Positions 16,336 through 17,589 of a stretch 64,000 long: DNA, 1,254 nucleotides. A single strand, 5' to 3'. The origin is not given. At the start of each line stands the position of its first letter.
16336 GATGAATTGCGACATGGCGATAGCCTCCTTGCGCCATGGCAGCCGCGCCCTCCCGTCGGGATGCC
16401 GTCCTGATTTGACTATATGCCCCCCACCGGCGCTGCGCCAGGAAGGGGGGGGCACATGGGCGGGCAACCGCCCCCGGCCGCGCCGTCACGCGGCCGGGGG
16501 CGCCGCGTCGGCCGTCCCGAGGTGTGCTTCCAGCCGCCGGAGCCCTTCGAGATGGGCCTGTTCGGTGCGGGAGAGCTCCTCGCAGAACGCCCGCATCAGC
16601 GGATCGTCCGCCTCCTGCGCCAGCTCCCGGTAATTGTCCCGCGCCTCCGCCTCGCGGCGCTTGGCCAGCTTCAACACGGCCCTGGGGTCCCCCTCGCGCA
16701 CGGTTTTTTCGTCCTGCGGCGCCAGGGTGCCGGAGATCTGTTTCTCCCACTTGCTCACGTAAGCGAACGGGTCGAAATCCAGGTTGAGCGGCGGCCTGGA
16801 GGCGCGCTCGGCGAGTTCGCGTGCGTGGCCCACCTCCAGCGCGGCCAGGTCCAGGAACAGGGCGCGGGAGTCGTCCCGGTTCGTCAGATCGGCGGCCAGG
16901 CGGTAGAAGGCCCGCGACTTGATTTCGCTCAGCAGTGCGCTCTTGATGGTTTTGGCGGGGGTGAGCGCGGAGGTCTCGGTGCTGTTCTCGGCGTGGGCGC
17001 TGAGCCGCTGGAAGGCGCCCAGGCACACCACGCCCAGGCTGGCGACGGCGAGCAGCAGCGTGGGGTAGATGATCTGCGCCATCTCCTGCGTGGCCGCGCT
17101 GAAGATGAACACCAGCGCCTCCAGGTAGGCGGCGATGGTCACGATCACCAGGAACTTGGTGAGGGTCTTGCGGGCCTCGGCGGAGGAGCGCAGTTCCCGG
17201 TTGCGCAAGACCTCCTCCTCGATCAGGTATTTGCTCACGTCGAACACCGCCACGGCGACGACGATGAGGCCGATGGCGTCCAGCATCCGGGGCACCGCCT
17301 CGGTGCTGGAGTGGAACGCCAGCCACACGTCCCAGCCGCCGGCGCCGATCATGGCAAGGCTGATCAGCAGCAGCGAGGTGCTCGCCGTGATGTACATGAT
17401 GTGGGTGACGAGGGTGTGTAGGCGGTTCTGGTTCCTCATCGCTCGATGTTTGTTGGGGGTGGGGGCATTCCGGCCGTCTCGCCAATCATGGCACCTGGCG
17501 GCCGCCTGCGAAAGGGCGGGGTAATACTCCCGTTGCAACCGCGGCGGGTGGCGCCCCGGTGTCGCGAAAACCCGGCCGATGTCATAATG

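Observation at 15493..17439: Duplicated ferritin-like diiron / Rieske / membrane-anchored ferritin-like gene trio next to fdxA and korAB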

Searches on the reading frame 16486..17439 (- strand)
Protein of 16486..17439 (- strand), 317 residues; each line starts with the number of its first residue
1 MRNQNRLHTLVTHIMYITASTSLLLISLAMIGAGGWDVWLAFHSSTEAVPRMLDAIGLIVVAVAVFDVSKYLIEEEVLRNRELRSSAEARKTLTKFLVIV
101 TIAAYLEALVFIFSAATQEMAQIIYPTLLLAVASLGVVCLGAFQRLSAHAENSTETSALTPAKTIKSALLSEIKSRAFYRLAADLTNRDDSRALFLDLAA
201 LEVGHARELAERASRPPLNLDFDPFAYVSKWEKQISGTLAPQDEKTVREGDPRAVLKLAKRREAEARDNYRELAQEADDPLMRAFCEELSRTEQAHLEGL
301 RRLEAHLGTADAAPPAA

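Call 3: search_protein_families(library=pfam, proteins=[window:16486-17439:-], max_evalue=0.1)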
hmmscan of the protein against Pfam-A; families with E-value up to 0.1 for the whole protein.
window:16486-17439:- (317 aa): 5 families
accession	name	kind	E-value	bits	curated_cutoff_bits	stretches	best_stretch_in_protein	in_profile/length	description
PF02915.23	Rubrerythrin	-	1.1e-08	35.9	22.8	1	165-303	3-136/137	Rubrerythrin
PF00210.30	Ferritin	-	5.7e-05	23.5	24.5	1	190-302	32-134/142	Ferritin-like domain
PF09537.16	DUF2383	-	0.036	14.6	30.8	0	263-302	13-52/111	Domain of unknown function (DUF2383)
PF17319.7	DUF5362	-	0.06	13.7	25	0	54-113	31-92/94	Family of unknown function (DUF5362)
PF13347.12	MFS_2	-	0.066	12.2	27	1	21-182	68-230/427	MFS/sugar transport protein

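Call 4: search_protein_families(library=ncbifam, proteins=[window:16486-17439:-], max_evalue=0.1)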
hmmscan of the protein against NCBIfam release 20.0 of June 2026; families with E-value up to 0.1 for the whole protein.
window:16486-17439:- (317 aa): 4 families
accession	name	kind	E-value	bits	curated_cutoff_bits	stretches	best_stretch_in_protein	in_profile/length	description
NF045676.1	FeExpMbfA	equivalog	7.5e-07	28.9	450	1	253-311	97-155/318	iron exporter MbfA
NF009413.0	PRK12775.1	equivalog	4e-05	21.6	1895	0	155-212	855-912/1006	putative trifunctional 2-polyprenylphenol hydroxylase/glutamate synthase subunit beta/ferritin domain-containing protein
NF058679.1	EncB_fam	subfamily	0.00017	21.6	90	1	261-302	30-71/117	encapsulin nanocompartment ferritin-likeEncB family encapsulin nanocompartment ferritin-like cargo protein cargo protein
TIGR04535.1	ferrit_encaps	subfamily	0.061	13.3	125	0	261-297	23-59/114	encapsulin-associated ferritin-like protein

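Call 7: find_homologous_proteins(query=window:16486-17439:-)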
Query window:16486-17439:- (317 aa): 24 proteins with E <= 0.001 among 8000 candidates.
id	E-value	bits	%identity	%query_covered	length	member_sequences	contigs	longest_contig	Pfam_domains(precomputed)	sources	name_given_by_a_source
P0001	3.5e-197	672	100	100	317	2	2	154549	PF02915.24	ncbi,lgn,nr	ncbi:MAG: ferritin family protein [Nitrospirae bacterium]|nr:ferritin family protein [Nitrospirota b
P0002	9.6e-150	516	82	92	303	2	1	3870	PF09537.17,PF02915.24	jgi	jgi:rubrerythrin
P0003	1.9e-45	174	57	53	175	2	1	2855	-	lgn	-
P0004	3.8e-43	166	51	51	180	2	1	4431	PF02915.24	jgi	jgi:rubrerythrin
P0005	8.3e-39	152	49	52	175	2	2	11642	-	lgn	-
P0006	4.3e-35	140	52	48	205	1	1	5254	-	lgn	-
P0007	8.2e-34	136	53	45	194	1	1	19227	-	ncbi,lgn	-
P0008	8.5e-31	126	43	47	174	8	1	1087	-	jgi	jgi:phosphate/sulfate permease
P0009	4.4e-30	123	53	35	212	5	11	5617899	-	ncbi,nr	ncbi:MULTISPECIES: hypothetical protein [Azotobacter]|nr:hypothetical protein [Azotobacter vinelandi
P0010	2.0e-29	121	43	46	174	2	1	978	-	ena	-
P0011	2.7e-29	121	45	45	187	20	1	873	-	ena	-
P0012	4.2e-29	120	45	44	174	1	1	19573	-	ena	-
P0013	7.9e-29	119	47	46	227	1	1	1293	-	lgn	-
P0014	4.6e-28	117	45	48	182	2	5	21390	-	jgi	jgi:hypothetical protein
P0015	1.3e-27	115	53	30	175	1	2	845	-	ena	-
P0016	1.7e-27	115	52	33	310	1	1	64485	PF03724.23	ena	-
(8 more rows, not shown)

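Call 9: find_encoding_contigs(protein=P0001, flank=10000, max_places=4)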
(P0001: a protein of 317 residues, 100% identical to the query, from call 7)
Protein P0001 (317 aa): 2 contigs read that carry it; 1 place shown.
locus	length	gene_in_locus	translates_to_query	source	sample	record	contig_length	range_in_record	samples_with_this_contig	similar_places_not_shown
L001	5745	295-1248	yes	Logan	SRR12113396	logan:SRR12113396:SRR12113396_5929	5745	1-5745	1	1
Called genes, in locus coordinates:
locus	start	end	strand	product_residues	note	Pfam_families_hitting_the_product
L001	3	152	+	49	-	?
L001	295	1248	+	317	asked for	PF02915:Rubrerythrin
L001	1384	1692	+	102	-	PF00355:Rieske, PF13806:Rieske_2, PF22543:Rieske_4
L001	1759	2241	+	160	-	PF02915:Rubrerythrin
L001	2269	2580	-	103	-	PF14697:Fer4_21 (faint), PF12838:Fer4_7 (weak), PF13187:Fer4_9 (weak), PF00037:Fer4, PF12797:Fer4_2 (weak), PF12837:Fer4_6 (weak), PF13237:Fer4_10 (weak), PF12838:Fer4_7 (weak)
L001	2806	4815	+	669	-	PF01558:POR, PF01855:POR_N, PF17147:PFOR_II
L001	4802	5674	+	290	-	PF02775:TPP_enzyme_C, PF12367:PFO_beta_C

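Call 10: find_encoding_contigs(protein=P0002, flank=10000, max_places=4)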
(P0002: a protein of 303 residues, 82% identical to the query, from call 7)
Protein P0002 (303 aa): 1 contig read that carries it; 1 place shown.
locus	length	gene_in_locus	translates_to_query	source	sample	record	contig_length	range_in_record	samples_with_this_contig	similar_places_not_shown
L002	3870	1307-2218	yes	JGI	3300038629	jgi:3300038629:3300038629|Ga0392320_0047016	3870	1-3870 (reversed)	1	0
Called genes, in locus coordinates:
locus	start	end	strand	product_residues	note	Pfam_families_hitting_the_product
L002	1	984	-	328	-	?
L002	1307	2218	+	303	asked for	PF02915:Rubrerythrin, PF09537:DUF2383 (faint)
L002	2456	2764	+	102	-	PF00355:Rieske, PF13806:Rieske_2, PF22543:Rieske_4 (weak)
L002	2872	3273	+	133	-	PF02915:Rubrerythrin (weak)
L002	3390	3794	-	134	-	PF00072:Response_reg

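Call 11: find_encoding_contigs(protein=P0004, flank=10000, max_places=4)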
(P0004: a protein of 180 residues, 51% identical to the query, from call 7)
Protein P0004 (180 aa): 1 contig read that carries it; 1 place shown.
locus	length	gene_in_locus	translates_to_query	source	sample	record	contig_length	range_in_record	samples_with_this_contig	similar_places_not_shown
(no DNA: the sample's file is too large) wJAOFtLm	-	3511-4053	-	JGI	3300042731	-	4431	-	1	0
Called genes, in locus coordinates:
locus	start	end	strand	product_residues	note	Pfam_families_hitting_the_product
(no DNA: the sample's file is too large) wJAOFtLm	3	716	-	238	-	?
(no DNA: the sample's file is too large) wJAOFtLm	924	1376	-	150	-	PF07963:N_methyl, PF16732:ComP_DUS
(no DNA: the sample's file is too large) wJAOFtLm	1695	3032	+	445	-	PF01209:Ubie_methyltran, PF13847:Methyltransf_31, PF08241:Methyltransf_11, PF08242:Methyltransf_12, PF13649:Methyltransf_25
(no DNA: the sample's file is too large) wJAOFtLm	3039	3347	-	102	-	-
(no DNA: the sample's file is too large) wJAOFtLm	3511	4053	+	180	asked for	PF02915:Rubrerythrin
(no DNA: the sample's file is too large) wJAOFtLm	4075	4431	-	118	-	?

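Call 12: find_encoding_contigs(protein=P0009, flank=8000, max_places=3)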
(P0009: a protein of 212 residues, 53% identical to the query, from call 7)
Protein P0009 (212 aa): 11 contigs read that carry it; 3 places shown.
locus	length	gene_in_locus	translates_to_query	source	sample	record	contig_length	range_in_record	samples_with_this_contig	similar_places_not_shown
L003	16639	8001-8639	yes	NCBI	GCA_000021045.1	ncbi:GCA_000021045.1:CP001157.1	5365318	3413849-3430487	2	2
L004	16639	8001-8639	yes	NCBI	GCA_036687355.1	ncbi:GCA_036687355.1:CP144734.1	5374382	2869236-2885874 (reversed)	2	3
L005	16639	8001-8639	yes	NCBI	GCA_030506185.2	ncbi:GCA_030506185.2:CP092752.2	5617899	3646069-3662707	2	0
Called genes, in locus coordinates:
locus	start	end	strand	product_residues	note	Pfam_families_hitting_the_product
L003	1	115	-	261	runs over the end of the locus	PF13489:Methyltransf_23 (weak), PF08241:Methyltransf_11, PF08242:Methyltransf_12, PF13649:Methyltransf_25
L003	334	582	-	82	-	PF09723:Zn_ribbon_8 (weak)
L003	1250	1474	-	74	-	-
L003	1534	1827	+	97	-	-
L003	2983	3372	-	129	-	-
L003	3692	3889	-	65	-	PF00990:GGDEF (weak)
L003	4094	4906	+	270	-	PF00126:HTH_1, PF03459:TOBE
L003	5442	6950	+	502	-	PF13185:GAF_2, PF01590:GAF, PF13492:GAF_3, PF00158:Sigma54_activat, PF14532:Sigma54_activ_2, PF07728:AAA_5 (weak), PF25601:AAA_lid_14, PF02954:HTH_8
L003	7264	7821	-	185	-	PF13683:rve_3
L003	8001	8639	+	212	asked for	-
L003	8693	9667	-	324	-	PF03741:TerC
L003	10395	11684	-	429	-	PF00756:Esterase, PF10503:Esterase_PHB, PF20434:BD-FAE (faint), PF00326:Peptidase_S9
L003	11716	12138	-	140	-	PF17723:RHH_8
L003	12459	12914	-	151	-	-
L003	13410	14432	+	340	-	PF00353:HemolysinCabind (weak), PF08548:Peptidase_M10_C (faint), PF00353:HemolysinCabind (weak)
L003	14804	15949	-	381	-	PF13011:LZ_Tnp_IS481 (weak), PF13384:HTH_23, PF13518:HTH_28, PF13551:HTH_29, PF13565:HTH_32, PF00665:rve, PF13683:rve_3, PF13333:rve_2 (weak)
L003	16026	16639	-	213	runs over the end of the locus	PF13358:DDE_3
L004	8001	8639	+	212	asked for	-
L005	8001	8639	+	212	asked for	-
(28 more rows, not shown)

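Call 13: find_encoding_contigs(protein=P0007, flank=8000, max_places=3)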
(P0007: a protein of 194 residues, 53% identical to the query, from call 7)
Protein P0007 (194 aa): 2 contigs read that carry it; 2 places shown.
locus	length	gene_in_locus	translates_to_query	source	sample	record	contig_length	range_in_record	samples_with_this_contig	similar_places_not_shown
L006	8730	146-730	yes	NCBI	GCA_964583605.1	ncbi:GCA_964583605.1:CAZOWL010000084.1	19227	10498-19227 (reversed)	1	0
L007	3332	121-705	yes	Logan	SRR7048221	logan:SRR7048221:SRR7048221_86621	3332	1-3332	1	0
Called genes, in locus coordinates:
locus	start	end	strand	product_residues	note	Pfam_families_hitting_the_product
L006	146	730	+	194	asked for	-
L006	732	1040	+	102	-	-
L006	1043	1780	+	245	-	PF03167:UDG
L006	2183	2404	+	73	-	-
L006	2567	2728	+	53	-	-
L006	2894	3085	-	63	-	-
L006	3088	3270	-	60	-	-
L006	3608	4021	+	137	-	PF12966:AtpR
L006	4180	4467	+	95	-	PF00137:ATP-synt_C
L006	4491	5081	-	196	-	PF00873:ACR_tran, PF03176:MMPL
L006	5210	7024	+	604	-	PF02922:CBM_48, PF00128:Alpha-amylase, PF02806:Alpha-amylase_C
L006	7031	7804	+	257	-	-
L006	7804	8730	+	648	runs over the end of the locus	PF00999:Na_H_Exchanger, PF02254:TrkA_N (weak)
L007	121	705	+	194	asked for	-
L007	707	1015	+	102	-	-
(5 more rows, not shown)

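Call 46: search_protein_families(library=pfam, proteins=[L002:1-984:-, P0016, P0008], max_evalue=1)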
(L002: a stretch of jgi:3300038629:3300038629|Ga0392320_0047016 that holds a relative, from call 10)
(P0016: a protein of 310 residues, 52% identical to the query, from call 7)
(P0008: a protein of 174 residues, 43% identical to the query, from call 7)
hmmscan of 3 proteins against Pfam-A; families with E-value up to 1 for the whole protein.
L002:1-984:- (328 aa): 25 families
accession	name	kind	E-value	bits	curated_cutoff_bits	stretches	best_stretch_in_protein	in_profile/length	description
PF07992.20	Pyr_redox_2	-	1.1e-19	71.4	26.1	1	149-311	2-172/291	Pyridine nucleotide-disulphide oxidoreductase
PF14691.11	Fer4_20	-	2e-18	66.7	25.8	1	21-96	30-108/113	Dihydroprymidine dehydrogenase domain II, 4Fe-4S cluster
PF01266.30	DAO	-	1.1e-09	38.8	27.9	1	149-192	1-50/353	FAD dependent oxidoreductase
PF00070.33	Pyr_redox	-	3e-09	37.7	22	2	149-183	1-35/82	Pyridine nucleotide-disulphide oxidoreductase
PF13450.12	NAD_binding_8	-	1.1e-07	32.4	21.9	1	152-192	1-40/68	NAD(P)-binding Rossmann-like domain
PF01262.27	AlaDh_PNT_C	-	2e-07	31.1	23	2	148-181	29-62/214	Alanine dehydrogenase/PNT, C-terminal domain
PF00890.30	FAD_binding_2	-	2.3e-07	30.8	20.4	1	150-226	2-77/414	FAD binding domain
PF13738.12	Pyr_redox_3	-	2.3e-06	27.5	30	1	237-311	126-194/305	Pyridine nucleotide-disulphide oxidoreductase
PF13241.12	NAD_binding_7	-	1.1e-05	26.4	22.1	1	281-313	8-39/104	Putative NAD(P)-binding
PF03486.20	HI0933_like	-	8.3e-05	22.6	50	1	149-184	2-37/244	HI0933-like protein Rossmann domain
PF12831.13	FAD_oxidored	-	0.0019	18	27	1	150-192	2-42/416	FAD dependent oxidoreductase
PF02826.25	2-Hacid_dh_C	-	0.0084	15.9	25.1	1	145-192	34-80/178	D-isomer specific 2-hydroxyacid dehydrogenase, NAD binding domain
PF01494.25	FAD_binding_3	-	0.009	15.7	22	1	149-180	3-34/349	FAD binding domain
PF01946.23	Thi4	-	0.012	15.3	26.2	1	149-186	19-57/235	Thi4 family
PF13434.12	Lys_Orn_oxgnase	-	0.012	15.2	21.3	1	219-314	131-221/339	L-lysine 6-monooxygenase/L-ornithine 5-monooxygenase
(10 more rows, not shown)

P0016 (310 aa): 4 families
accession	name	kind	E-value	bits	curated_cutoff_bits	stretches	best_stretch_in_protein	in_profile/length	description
PF03724.22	META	-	1.5e-26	93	24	1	224-304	28-108/109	META domain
PF19602.4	DUF6107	-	0.015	15.9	27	1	86-147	34-100/106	Family of unknown function (DUF6107)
PF23778.1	Phage_holin_2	-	0.19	12.4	32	1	15-74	29-87/92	Putative phage holin family 2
PF23933.1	DUF7269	-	0.26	11.8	29.1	1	98-226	2-118/162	Family of unknown function (DUF7269)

P0008 (174 aa): 5 families
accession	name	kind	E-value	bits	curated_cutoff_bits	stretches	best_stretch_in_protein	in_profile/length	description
PF11241.13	DUF3043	-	0.00052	20.5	25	1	75-151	54-128/171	Protein of unknown function (DUF3043)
PF00822.25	PMP22_Claudin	-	0.0075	16.7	26.7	1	22-159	6-131/161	PMP-22/EMP/MP20/Claudin family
PF02096.25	60KD_IMP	-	0.0081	16.6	35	1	50-154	63-151/163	60Kd inner membrane protein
PF14023.12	Bestrophin-like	-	0.21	11.6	32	1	87-145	156-212/232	Bestrophin-like domain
PF00122.25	E1-E2_ATPase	-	0.34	10.9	28.1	0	91-158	110-177/181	E1-E2 ATPase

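Call 57: list_cluster_members(proteins=[window:16486-17439:-, window:16042-16353:-, window:15493-15975:-, window:4053-5576:-, window:12060-12932:-])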
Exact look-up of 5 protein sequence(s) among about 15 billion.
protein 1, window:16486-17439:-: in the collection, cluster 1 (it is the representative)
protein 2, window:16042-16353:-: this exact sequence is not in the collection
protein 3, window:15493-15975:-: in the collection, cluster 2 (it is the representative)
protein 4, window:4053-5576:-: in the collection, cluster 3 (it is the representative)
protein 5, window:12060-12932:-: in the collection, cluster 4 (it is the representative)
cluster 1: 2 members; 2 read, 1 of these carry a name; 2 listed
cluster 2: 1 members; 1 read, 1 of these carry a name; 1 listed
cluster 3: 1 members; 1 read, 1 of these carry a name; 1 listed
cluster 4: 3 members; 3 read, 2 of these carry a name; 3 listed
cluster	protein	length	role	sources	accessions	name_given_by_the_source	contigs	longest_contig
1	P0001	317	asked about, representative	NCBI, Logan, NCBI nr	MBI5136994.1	MAG: ferritin family protein [Nitrospirae bacterium] | ferritin family protein [Nitrospirota bacterium]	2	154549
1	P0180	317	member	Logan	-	-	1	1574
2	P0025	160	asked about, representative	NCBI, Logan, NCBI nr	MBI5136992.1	MAG: ferritin family protein [Nitrospirae bacterium] | ferritin family protein [Nitrospirota bacterium]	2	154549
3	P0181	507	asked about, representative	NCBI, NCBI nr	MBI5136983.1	MAG: nitrogenase cofactor biosynthesis protein NifB [Nitrospirae bacterium] | nitrogenase cofactor biosynthesis protein NifB [Nitrospirota bacterium]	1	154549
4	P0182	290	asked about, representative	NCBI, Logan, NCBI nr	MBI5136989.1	MAG: 2-oxoacid:ferredoxin oxidoreductase subunit beta [Nitrospirae bacterium] | 2-oxoacid:ferredoxin oxidoreductase subunit beta [Nitrospirota bacterium]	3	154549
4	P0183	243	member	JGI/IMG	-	2-oxoglutarate ferredoxin oxidoreductase subunit beta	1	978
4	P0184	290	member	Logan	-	-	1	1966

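Call 81: find_encoding_contigs(protein=P0003, flank=4000, max_places=2)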
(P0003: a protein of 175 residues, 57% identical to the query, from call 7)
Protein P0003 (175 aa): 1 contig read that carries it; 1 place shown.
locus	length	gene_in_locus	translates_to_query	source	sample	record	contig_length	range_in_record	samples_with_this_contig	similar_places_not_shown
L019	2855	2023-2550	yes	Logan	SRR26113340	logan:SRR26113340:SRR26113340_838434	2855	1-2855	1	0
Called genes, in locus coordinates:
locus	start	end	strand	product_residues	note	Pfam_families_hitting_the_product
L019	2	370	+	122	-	?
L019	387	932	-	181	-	PF07152:YaeQ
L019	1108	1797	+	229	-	PF04337:DUF480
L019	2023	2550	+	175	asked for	-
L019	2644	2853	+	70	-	?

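Call 82: find_encoding_contigs(protein=P0005, flank=5000, max_places=2)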
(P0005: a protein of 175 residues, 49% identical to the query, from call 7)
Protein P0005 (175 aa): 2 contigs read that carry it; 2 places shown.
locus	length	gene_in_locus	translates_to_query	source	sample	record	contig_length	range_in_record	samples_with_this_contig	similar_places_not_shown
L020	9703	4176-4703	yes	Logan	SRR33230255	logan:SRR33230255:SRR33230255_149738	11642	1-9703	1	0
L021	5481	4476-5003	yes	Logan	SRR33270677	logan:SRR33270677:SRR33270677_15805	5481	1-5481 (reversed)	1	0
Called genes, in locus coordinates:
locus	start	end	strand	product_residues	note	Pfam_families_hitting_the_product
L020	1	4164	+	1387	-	?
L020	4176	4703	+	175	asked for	-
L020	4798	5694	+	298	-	PF01435:Peptidase_M48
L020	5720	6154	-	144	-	PF00072:Response_reg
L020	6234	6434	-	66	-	-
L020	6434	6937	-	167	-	PF00011:HSP20, PF17886:ArsA_HSP20 (weak)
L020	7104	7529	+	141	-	PF00011:HSP20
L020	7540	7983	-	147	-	PF01668:SmpB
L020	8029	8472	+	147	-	PF03364:Polyketide_cyc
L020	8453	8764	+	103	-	PF03658:Ub-RnfH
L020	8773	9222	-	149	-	PF13511:DUF4124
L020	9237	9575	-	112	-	-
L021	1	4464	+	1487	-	?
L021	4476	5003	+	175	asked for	-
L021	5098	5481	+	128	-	?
